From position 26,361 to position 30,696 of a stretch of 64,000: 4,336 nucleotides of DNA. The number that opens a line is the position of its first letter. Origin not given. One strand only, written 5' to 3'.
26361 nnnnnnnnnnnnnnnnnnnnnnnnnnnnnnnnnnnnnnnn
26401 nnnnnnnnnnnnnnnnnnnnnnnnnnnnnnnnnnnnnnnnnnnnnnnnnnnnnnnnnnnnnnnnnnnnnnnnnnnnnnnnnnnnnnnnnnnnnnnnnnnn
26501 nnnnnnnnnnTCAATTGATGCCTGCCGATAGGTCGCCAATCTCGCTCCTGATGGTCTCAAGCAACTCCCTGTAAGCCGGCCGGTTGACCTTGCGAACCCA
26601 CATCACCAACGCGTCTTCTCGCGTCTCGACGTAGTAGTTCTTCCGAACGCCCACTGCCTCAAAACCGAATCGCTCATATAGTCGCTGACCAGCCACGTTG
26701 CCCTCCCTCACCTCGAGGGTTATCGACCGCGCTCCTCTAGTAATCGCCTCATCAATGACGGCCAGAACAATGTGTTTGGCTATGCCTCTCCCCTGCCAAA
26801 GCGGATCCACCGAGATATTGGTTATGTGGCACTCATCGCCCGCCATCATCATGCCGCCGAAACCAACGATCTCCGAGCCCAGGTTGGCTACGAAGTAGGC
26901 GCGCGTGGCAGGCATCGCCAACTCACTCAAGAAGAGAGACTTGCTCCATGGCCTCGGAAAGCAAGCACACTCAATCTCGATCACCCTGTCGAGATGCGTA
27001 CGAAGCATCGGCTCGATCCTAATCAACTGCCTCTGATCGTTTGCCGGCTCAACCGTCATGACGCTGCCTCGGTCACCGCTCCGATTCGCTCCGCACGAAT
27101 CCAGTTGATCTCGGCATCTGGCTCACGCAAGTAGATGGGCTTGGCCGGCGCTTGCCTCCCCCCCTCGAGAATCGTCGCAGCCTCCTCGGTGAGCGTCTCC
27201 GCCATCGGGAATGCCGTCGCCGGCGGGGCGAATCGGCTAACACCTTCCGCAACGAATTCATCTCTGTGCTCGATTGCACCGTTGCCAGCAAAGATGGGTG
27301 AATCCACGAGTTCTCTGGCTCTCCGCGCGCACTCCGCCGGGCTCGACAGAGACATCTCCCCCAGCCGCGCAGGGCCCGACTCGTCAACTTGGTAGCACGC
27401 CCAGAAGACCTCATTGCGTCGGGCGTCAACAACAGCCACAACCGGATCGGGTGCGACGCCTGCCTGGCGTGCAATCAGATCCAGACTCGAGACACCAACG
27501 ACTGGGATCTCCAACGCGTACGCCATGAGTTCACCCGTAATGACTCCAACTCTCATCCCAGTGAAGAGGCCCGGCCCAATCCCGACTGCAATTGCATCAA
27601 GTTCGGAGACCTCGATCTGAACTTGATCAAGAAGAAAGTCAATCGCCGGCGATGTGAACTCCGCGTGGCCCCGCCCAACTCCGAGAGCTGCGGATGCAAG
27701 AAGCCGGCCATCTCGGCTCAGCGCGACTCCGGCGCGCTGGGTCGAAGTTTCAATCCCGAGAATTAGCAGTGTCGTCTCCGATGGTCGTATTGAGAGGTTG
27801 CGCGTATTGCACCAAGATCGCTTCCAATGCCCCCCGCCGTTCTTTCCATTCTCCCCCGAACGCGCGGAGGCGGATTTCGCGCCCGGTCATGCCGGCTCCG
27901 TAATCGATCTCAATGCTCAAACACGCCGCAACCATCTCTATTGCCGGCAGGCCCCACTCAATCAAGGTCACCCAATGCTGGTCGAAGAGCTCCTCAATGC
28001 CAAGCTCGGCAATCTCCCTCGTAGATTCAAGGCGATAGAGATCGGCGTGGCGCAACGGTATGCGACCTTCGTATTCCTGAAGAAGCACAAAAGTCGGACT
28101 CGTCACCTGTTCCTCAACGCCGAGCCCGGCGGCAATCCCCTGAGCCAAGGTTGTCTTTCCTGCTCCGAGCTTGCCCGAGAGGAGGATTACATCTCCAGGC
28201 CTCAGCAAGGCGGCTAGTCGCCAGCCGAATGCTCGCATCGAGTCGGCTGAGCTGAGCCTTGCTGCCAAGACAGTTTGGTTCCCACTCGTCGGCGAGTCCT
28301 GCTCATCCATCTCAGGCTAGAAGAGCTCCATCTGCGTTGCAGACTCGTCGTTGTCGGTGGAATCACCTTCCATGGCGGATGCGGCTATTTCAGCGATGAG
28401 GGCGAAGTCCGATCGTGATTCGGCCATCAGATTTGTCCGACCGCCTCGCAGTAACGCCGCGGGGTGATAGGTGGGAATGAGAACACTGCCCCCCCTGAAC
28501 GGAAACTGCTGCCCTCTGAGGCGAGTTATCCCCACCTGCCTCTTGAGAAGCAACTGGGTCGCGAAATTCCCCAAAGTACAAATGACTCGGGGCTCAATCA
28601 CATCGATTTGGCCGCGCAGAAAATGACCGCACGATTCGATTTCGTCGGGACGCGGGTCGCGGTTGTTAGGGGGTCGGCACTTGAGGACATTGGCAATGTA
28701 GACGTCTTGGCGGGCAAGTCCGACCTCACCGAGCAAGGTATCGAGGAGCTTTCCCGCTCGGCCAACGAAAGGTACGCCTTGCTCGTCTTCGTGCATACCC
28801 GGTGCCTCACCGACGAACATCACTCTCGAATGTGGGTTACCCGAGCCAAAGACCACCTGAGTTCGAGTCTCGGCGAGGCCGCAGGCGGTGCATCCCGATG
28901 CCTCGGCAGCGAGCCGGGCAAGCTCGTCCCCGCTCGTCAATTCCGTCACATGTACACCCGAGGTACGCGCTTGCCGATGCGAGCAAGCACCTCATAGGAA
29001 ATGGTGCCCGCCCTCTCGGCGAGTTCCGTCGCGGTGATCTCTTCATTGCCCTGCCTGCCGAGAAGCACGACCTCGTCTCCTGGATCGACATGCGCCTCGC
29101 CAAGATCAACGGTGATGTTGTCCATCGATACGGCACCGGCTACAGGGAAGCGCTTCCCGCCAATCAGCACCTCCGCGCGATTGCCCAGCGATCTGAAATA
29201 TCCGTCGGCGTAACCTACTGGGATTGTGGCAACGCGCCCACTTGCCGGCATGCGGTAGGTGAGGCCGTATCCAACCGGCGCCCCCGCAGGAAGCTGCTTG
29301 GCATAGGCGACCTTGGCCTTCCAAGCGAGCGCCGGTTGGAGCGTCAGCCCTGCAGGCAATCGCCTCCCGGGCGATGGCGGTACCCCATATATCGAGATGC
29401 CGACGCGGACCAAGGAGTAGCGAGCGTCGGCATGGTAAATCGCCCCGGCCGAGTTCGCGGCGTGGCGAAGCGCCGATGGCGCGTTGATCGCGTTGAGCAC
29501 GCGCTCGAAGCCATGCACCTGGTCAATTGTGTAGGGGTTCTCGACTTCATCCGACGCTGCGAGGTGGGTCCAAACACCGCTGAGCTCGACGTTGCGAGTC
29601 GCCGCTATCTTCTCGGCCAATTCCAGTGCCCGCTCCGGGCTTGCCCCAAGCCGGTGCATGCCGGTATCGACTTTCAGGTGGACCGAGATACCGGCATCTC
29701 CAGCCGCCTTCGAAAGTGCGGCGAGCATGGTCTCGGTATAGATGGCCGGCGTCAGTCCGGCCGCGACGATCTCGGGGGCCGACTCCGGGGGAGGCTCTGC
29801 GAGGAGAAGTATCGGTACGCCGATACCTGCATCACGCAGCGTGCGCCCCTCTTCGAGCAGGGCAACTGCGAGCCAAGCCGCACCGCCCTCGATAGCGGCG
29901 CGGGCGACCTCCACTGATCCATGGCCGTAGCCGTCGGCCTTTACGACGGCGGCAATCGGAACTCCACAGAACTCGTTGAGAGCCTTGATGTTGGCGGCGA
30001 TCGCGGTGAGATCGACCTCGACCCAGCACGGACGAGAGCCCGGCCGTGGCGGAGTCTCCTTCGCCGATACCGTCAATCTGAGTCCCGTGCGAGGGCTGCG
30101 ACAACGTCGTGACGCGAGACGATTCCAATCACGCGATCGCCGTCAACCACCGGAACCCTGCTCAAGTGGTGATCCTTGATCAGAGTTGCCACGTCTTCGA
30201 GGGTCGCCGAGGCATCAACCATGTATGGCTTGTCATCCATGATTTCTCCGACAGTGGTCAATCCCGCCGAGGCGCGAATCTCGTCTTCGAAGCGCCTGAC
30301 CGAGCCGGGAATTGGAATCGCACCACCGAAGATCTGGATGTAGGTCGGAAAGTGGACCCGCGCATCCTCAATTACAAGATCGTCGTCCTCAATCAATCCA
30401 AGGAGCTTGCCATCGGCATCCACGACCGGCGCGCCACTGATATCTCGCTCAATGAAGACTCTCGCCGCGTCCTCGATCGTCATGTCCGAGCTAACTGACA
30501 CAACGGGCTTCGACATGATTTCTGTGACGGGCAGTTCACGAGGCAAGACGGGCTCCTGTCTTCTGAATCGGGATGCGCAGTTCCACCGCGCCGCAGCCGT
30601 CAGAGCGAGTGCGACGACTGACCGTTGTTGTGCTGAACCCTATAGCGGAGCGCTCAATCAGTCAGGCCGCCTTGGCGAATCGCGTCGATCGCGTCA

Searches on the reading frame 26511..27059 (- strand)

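Call 61: search_protein_families(library=pfam, proteins=[window:26511-27059:-], max_evalue=0.001)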
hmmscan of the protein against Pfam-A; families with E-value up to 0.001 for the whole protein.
window:26511-27059:- (182 aa): 5 families
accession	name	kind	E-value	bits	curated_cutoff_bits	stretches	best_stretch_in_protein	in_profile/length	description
PF00583.31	Acetyltransf_1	-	1.3e-20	74.3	20.7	1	24-133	2-116/116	Acetyltransferase (GNAT) family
PF13508.13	Acetyltransf_7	-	9.4e-14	52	27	1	54-134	4-83/84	Acetyltransferase (GNAT) domain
PF13673.13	Acetyltransf_10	-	2.4e-13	50.6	23.6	1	54-139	32-113/128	Acetyltransferase (GNAT) domain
PF08445.16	FR47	-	1e-08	35.5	22.1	1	73-143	18-85/86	FR47-like protein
PF13302.13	Acetyltransf_3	-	5.5e-06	27.6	25.4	1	55-134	55-138/138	Acetyltransferase (GNAT) domain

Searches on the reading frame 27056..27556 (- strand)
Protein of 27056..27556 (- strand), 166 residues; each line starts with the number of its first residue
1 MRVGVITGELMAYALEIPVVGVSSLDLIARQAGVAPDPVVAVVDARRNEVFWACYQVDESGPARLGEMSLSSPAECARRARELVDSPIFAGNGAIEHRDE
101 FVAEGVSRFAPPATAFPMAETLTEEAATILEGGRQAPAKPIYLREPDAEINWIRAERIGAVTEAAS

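Call 61: search_protein_families(library=pfam, proteins=[window:27056-27556:-], max_evalue=0.001)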
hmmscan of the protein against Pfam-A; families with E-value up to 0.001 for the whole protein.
window:27056-27556:- (166 aa): 1 family
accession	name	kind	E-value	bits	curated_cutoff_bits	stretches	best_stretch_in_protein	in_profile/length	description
PF00814.31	TsaD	-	2.3e-11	44.4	24.8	1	2-59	67-130/264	tRNA N6-adenosine threonylcarbamoyltransferase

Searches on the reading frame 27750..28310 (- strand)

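Call 61: search_protein_families(library=pfam, proteins=[window:27750-28310:-], max_evalue=0.001)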
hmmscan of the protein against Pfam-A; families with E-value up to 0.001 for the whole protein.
window:27750-28310:- (186 aa): 3 families
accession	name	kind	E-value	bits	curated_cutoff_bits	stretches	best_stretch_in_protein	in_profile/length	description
PF02367.23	TsaE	-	3.8e-35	121.1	26.6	1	20-136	2-119/128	Threonylcarbamoyl adenosine biosynthesis protein TsaE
PF13481.12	AAA_25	-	0.00061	19.9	27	1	24-62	18-56/195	AAA domain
PF05496.18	RuvB_N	-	0.00078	19.7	27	0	39-72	33-66/159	Holliday junction DNA helicase RuvB P-loop domain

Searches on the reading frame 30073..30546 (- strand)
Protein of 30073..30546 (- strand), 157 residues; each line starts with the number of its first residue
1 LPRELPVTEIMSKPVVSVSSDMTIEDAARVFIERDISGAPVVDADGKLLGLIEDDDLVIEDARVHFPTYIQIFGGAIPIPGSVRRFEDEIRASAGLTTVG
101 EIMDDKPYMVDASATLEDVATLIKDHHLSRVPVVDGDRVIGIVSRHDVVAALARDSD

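Call 61: search_protein_families(library=pfam, proteins=[window:30073-30546:-], max_evalue=0.001)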
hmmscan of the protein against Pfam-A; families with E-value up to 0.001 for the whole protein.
window:30073-30546:- (157 aa): 1 family
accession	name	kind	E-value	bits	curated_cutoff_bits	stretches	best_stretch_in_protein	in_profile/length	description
PF00571.33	CBS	-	2.2e-31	108.4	24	2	7-58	1-52/57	CBS domain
